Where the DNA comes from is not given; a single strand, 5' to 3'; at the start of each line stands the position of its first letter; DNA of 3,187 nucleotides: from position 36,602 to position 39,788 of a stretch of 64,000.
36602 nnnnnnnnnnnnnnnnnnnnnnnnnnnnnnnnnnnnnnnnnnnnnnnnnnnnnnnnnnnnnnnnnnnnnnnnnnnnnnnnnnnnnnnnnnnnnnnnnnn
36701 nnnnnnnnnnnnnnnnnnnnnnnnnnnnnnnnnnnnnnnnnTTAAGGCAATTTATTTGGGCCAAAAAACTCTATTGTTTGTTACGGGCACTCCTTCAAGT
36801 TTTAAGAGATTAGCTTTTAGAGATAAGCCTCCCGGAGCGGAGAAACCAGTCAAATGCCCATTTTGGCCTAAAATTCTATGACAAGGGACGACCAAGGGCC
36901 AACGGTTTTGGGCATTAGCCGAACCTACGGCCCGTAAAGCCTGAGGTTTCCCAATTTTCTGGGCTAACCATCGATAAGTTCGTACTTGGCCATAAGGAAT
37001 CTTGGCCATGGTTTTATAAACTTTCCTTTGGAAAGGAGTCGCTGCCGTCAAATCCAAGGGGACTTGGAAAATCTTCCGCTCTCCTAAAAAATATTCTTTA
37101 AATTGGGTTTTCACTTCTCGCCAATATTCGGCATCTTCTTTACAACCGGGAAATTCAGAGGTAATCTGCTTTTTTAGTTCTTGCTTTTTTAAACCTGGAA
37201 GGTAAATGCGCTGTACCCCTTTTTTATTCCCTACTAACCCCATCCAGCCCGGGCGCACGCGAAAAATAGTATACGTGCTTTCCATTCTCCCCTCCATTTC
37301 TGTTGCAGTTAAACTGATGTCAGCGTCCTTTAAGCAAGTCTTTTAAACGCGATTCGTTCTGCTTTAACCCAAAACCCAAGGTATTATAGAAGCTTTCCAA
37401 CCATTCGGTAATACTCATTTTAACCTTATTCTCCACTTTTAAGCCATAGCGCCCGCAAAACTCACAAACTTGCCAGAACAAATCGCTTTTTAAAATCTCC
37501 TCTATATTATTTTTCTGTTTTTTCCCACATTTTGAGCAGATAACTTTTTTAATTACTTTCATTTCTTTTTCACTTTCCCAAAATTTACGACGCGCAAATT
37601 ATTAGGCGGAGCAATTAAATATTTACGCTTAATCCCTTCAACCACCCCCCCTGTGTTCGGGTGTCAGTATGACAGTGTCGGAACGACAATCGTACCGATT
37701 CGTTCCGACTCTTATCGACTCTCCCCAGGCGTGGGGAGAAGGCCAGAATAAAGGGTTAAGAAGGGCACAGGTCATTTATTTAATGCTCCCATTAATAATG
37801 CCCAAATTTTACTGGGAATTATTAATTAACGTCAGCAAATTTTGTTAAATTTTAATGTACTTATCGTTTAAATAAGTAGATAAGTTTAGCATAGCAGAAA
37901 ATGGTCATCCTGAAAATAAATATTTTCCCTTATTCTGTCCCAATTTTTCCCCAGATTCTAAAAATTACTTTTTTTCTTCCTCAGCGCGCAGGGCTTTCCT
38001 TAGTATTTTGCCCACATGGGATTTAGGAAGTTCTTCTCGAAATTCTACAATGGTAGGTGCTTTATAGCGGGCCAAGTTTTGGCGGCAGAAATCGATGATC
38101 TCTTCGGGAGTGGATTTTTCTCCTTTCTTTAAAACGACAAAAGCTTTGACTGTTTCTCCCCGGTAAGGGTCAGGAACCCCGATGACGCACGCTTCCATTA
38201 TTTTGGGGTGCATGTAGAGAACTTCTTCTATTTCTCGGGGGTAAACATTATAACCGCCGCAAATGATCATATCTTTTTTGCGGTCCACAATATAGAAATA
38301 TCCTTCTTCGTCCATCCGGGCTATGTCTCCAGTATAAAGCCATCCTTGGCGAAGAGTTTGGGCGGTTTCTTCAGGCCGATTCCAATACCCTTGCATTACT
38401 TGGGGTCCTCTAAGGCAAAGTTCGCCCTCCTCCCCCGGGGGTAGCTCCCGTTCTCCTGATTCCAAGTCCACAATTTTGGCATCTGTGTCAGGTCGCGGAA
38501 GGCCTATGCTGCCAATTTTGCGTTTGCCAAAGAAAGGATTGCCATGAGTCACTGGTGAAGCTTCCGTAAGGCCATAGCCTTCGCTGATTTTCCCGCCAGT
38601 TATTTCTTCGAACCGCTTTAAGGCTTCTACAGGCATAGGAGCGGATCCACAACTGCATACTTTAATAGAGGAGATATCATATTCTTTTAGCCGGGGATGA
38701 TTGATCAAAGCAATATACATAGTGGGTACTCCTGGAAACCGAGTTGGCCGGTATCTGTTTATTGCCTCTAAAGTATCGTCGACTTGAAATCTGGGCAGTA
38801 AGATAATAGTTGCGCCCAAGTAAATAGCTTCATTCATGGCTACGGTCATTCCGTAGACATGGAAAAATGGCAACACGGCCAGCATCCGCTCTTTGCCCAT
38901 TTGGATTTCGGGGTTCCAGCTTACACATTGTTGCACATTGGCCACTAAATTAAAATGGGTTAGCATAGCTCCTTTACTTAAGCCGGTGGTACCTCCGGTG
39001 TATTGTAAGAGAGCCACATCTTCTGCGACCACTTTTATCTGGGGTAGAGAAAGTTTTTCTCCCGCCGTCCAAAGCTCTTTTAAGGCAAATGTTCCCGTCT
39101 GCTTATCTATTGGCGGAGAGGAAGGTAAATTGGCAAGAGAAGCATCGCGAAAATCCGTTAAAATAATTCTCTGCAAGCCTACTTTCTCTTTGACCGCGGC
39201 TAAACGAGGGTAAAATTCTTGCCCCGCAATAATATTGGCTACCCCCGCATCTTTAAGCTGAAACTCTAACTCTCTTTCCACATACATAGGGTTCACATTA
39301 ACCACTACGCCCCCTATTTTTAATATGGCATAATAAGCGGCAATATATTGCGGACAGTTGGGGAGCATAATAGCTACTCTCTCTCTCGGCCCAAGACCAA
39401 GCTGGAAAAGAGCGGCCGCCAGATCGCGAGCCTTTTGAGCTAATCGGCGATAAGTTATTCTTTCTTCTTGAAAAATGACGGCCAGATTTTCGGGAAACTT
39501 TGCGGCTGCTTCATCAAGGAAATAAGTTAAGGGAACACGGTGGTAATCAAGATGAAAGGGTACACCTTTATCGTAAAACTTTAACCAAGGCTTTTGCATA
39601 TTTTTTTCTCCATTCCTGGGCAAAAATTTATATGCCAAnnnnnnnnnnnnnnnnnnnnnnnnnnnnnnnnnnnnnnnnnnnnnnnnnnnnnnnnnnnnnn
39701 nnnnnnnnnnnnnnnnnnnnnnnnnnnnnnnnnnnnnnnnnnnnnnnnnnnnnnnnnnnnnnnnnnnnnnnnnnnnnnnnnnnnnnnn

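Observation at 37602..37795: Second MITE family (family A, about 195-208 bp) sharing the same TIRs as family B but with an unrelated, highly structured core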

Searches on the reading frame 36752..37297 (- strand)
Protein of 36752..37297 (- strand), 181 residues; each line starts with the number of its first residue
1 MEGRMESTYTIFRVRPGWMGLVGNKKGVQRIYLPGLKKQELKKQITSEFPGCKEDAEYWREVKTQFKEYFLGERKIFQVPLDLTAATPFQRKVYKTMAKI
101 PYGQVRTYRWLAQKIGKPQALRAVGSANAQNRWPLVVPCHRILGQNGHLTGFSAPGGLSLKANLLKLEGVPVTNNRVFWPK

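Call 17: search_protein_families(library=ncbifam, proteins=[window:36752-37297:-])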
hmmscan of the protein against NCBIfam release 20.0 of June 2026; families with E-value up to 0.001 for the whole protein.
window:36752-37297:- (181 aa): 5 families
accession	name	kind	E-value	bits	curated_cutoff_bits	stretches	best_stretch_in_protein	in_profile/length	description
TIGR00589.1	ogt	superfamily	4.6e-29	100.3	46.4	1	87-168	1-80/80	methylated-DNA--[protein]-cysteine S-methyltransferase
NF007626.0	PRK10286.1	equivalog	2.3e-27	96.2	192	1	63-169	63-167/171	methylated-DNA--[protein]-cysteine S-methyltransferase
NF011964.0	PRK15435.1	equivalog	1.5e-24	86.7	345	1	9-168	191-348/354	bifunctional DNA-binding transcriptional regulator/O6-methylguanine-DNA methyltransferase Ada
NF041132.1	DNA_protcyst_Mta_Thcoc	equivalog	1.9e-14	53.8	250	1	80-169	84-169/169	methylated-DNA--protein-cysteine methyltransferase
NF003022.0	PRK03887.1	equivalog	2.8e-14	53.3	164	1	80-170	84-170/175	methylated-DNA--protein-cysteine methyltransferase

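Call 19: find_encoding_contigs(protein=window:36752-37297:-, flank=6000, max_places=8)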
Protein window:36752-37297:- (181 aa): no gene with exactly this product is on record in the collection.

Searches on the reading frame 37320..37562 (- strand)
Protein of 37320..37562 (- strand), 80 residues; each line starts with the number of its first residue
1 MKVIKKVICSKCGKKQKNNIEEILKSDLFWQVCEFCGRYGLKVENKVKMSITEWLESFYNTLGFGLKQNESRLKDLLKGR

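Call 17: search_protein_families(library=ncbifam, proteins=[window:37320-37562:-])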
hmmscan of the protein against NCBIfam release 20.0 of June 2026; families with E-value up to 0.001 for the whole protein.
window:37320-37562:- (80 aa): 0 families

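Call 44: find_encoding_contigs(protein=window:37320-37562:-, flank=3000, max_places=10)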
Protein window:37320-37562:- (80 aa): 6 contigs read that carry it; 4 places shown.
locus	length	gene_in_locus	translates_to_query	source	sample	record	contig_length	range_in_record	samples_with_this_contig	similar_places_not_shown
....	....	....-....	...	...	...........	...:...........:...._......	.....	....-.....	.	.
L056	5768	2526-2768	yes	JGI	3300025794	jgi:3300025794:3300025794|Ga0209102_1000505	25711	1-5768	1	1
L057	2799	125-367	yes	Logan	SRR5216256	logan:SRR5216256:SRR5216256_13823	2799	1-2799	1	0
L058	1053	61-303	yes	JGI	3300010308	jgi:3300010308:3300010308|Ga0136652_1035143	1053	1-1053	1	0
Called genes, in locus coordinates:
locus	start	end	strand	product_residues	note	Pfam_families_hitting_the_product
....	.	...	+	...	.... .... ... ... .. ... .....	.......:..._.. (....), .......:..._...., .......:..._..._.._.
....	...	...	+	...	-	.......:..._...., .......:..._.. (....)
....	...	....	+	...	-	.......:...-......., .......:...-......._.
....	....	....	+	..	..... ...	-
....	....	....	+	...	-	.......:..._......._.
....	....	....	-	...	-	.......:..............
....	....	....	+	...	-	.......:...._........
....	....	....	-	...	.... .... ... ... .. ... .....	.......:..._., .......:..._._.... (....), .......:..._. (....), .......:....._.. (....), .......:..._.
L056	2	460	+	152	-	?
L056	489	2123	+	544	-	PF00501:AMP-binding, PF13193:AMP-binding_C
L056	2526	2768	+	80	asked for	-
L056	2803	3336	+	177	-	PF01035:DNA_binding_1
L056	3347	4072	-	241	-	PF00881:Nitroreductase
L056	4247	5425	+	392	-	PF00850:Hist_deacetyl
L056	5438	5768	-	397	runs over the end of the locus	PF07690:MFS_1, PF12832:MFS_1_like (weak), PF13347:MFS_2 (weak), PF00083:Sugar_tr (weak), PF07690:MFS_1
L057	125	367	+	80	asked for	-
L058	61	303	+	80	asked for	-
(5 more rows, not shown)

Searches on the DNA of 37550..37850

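Call 34: search_rna_families(source=window, start=37550, end=37850, threshold=evalue, max_evalue=10)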
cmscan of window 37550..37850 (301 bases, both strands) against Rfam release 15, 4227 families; matches with E-value up to 10: 5.
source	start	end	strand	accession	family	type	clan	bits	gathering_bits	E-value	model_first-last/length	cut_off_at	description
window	37804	37850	-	RF01604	plasmodium_snoR28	Gene; snRNA; snoRNA; CD-box;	-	20.2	63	1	32-78/78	5'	small nucleolar RNA snoR28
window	37807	37849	-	RF01096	PK-HAV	Cis-reg;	-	18.3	50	9.7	1-56/56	no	HepA virus 3'-terminal pseudoknot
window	37756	37829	-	RF02351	psRNA14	Gene; sRNA;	-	17.7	60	1.7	1-84/84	no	Proteobacteria sRNA psRNA14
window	37608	37642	-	RF01346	CRISPR-DR36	Gene; CRISPR;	-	11.2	38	7.3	1-36/36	no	CRISPR RNA direct repeat element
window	37716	37850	+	RF02209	WT1-AS_7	Gene; lncRNA;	-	6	50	9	1-119/294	3'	WT1 antisense RNA conserved region 7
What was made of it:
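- On Structured ncRNA / riboswitch (Rfam): At E<=10 on 37550-37850 there were only chance-level hits; two touch the element's ends, and none falls in the core or apex hairpin (call 34).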

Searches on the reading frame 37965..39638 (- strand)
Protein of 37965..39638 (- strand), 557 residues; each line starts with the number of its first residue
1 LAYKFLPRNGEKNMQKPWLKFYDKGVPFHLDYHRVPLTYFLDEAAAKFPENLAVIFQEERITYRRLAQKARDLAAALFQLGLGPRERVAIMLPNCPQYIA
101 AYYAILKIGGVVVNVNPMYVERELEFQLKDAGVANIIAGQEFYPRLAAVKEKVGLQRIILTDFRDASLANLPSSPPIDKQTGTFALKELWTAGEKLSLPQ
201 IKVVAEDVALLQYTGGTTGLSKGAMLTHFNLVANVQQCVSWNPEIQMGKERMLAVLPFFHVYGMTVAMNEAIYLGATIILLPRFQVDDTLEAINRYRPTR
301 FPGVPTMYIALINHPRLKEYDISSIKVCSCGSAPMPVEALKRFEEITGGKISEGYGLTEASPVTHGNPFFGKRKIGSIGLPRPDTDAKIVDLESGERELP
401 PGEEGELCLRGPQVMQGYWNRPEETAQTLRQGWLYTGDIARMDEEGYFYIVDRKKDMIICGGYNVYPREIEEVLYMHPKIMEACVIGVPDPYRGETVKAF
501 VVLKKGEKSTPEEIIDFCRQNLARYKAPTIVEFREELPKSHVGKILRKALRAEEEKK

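Call 12: find_encoding_contigs(protein=window:37965-39638:-, flank=3000, max_places=6)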
Protein window:37965-39638:- (557 aa): no gene with exactly this product is on record in the collection.

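Call 17: search_protein_families(library=ncbifam, proteins=[window:37965-39638:-])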
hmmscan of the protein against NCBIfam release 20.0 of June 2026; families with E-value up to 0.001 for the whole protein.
window:37965-39638:- (557 aa): 108 families (the best 25 are shown)
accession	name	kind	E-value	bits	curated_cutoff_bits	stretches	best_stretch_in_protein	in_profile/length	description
NF005220.0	PRK06710.1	equivalog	8.4e-188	625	1116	1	13-557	2-556/563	long-chain-fatty-acid--CoA ligase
NF004114.0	PRK05605.1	equivalog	3e-164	547.5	766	1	11-553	10-568/575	long-chain-fatty-acid--CoA ligase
NF006181.0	PRK08314.1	subfamily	8.9e-155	516.1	705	1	14-556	3-556/563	long-chain-fatty-acid--CoA ligase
NF005463.0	PRK07059.1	subfamily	3.1e-148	494.6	869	1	14-553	1-555/557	long-chain-fatty-acid--CoA ligase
NF006523.0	PRK08974.1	equivalog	4.4e-148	493.9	884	1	14-556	1-555/561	long-chain-fatty-acid--CoA ligase FadD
NF004837.0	PRK06187.1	subfamily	1.4e-142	475.7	476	1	37-555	10-523/531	long-chain-fatty-acid--CoA ligase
NF004229.0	PRK05677.1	subfamily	5e-135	451.1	879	1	18-557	6-558/563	long-chain-fatty-acid--CoA ligase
NF006442.0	PRK08751.1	equivalog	1.2e-131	439.9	1023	1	13-553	2-557/560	long-chain fatty acid--CoA ligase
TIGR03205.1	pimA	equivalog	2e-127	425.8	705.6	1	17-551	3-541/541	dicarboxylate--CoA ligase PimA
NF006182.0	PRK08316.1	subfamily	2.7e-122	408.9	663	1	38-554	14-517/523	fatty acyl-CoA synthetase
NF009139.0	PRK12492.1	equivalog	3.8e-120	402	1018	1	42-552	31-560/562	long-chain-fatty-acid--CoA ligase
NF009233.0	PRK12583.1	subfamily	3.7e-119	398.6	832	1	40-551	23-547/558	fatty acid CoA ligase family protein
NF005702.0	PRK07514.1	subfamily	4.4e-113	378.3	558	1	53-554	21-500/506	malonyl-CoA synthase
NF004822.0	PRK06178.1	equivalog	3.7e-110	369.2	782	1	15-555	15-568/571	acyl-CoA synthetase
NF005307.0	PRK06839.1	equivalog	4.4e-108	362.1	748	1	37-551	4-490/496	o-succinylbenzoate--CoA ligase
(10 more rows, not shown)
